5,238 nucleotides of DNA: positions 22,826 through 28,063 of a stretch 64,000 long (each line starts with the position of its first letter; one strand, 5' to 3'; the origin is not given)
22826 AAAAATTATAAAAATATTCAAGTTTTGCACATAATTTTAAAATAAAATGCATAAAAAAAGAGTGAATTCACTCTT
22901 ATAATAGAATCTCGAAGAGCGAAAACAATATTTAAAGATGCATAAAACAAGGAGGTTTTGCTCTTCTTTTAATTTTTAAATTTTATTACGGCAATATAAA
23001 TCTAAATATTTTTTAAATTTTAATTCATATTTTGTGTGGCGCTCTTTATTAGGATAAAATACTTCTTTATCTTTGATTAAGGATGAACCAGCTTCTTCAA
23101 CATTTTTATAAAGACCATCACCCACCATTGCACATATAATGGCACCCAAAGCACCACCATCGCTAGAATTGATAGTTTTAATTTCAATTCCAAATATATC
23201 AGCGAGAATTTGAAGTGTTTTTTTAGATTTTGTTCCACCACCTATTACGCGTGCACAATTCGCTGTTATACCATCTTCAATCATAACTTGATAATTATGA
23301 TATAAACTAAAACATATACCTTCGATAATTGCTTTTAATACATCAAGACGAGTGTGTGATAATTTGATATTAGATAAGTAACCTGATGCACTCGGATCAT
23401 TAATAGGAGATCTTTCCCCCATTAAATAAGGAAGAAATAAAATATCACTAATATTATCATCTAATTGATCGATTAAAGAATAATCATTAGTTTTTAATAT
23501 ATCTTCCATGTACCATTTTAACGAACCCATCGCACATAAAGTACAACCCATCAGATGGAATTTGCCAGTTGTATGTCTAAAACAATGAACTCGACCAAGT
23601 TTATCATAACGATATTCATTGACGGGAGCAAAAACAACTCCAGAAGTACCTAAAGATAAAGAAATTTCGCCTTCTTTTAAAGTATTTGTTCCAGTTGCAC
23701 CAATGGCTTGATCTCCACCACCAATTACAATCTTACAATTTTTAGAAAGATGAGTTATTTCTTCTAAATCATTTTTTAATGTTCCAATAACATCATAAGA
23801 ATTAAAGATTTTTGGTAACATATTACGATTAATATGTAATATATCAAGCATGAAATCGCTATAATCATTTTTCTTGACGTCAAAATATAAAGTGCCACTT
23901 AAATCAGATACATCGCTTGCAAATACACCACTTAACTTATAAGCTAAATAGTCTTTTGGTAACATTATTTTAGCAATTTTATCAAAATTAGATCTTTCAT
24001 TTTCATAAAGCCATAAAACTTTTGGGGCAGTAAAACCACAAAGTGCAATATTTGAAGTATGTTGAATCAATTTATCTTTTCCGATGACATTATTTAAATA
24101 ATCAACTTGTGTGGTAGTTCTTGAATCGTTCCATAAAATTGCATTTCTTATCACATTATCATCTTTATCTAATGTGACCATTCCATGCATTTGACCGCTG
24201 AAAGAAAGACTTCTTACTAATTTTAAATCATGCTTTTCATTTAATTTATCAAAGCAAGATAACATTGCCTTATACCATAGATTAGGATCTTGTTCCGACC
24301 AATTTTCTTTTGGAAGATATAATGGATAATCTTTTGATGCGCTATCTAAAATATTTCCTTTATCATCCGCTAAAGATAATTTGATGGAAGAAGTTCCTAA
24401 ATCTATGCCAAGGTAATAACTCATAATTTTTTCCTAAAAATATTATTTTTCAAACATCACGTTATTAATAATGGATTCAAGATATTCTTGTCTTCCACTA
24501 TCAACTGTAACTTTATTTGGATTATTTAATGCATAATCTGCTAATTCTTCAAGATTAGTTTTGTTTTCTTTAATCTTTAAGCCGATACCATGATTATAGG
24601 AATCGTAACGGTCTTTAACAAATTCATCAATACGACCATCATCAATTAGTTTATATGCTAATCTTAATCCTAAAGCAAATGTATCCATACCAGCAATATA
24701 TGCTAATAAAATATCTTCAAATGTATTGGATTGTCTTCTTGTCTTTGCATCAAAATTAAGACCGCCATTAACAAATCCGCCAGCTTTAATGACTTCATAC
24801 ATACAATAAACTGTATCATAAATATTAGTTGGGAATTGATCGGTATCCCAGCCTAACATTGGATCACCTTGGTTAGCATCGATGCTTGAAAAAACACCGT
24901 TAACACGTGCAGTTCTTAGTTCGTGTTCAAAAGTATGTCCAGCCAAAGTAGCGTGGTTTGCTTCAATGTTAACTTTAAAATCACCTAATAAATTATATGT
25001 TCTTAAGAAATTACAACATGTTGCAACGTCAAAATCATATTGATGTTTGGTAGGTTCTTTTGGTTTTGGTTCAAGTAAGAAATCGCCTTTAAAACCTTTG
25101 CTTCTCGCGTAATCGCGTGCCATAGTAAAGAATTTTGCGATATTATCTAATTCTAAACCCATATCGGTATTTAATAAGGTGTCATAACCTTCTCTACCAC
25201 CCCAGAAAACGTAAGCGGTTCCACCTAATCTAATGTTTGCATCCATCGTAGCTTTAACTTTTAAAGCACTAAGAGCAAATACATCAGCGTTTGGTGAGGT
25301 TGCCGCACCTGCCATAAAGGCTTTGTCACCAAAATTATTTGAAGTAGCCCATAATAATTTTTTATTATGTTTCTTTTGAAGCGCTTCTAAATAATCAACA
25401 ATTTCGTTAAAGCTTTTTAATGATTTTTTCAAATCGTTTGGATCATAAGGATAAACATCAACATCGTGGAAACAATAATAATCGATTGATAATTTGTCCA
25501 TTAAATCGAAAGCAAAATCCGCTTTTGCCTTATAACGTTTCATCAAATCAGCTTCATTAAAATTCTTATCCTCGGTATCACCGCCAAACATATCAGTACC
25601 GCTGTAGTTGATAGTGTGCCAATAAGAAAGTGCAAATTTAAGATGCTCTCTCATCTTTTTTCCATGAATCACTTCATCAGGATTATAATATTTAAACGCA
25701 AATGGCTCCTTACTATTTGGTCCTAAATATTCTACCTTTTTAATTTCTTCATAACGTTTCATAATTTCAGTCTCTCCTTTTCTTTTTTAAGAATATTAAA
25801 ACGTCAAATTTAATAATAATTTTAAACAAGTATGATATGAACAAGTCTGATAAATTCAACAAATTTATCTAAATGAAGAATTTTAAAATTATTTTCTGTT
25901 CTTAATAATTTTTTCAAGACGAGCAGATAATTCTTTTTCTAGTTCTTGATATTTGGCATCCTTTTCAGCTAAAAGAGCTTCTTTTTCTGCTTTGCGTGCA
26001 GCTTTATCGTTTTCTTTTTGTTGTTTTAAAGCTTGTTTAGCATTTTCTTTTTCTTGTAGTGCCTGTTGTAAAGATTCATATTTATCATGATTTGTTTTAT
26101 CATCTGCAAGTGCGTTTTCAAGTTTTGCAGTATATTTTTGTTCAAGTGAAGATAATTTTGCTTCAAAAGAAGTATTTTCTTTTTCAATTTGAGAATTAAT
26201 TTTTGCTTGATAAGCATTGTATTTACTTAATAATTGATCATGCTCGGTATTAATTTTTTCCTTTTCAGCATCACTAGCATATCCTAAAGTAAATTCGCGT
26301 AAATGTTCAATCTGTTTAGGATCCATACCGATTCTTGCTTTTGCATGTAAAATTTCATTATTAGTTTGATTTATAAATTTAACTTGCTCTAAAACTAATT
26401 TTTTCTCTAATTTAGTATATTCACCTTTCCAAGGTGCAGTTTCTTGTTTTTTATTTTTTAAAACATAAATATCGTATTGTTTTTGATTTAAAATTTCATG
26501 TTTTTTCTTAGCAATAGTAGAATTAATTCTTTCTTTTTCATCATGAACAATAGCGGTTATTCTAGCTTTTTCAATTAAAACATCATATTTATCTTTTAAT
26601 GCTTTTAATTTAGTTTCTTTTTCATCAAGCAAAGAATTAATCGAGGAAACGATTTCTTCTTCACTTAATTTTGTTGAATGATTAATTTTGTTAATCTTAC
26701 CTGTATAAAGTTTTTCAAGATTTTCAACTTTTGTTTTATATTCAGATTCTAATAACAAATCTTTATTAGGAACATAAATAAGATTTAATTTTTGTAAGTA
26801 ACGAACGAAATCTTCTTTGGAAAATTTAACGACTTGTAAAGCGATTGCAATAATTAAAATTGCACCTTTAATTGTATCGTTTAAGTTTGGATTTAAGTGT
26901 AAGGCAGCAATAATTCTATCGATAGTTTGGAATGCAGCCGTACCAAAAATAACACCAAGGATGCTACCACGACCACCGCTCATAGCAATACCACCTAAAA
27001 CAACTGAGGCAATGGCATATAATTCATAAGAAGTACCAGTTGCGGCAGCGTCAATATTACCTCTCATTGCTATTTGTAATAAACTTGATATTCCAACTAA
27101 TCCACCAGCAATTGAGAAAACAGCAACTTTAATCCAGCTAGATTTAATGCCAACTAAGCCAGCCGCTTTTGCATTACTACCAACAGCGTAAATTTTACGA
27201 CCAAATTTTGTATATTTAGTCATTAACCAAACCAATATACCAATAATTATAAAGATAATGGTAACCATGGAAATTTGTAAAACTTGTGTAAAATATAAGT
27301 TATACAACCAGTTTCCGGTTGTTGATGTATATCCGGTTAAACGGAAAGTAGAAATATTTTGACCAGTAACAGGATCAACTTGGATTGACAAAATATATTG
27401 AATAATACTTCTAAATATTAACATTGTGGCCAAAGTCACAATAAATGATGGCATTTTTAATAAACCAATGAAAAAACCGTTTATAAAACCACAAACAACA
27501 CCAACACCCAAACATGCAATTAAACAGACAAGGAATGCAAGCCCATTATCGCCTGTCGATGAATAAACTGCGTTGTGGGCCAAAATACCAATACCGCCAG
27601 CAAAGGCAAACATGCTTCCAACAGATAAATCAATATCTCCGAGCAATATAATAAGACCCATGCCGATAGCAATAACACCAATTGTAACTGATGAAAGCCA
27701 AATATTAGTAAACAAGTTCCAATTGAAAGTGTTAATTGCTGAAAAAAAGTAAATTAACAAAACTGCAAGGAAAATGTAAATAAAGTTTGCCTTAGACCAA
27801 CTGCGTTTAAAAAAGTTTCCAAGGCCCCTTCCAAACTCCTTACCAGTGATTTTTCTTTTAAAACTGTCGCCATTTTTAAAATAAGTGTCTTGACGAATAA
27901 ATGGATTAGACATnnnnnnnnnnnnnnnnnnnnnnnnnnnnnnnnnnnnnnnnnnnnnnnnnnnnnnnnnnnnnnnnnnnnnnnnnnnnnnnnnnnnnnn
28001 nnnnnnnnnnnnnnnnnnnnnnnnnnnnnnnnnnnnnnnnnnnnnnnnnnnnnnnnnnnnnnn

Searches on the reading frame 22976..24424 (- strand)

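Call 58: search_protein_families(library=pfam, proteins=[window:22976-24424:-], max_evalue=0.00001)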
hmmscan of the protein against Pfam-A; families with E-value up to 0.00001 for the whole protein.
window:22976-24424:- (482 aa): 2 families
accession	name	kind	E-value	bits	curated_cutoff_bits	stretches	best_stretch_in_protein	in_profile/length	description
PF00370.27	FGGY_N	-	2.6e-68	230.7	28.8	1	3-245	1-245/245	FGGY family of carbohydrate kinases, N-terminal domain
PF02782.22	FGGY_C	-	1.6e-28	100.3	27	1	256-434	3-196/198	FGGY family of carbohydrate kinases, C-terminal domain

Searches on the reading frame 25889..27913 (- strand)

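Call 58: search_protein_families(library=pfam, proteins=[window:25889-27913:-], max_evalue=0.00001)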
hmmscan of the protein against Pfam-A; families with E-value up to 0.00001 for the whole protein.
window:25889-27913:- (674 aa): 1 family
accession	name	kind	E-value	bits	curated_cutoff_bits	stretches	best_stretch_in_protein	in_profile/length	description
PF02653.21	BPD_transp_2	-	9e-37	127.1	26.8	1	69-356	3-268/269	Branched-chain amino acid transport system / permease component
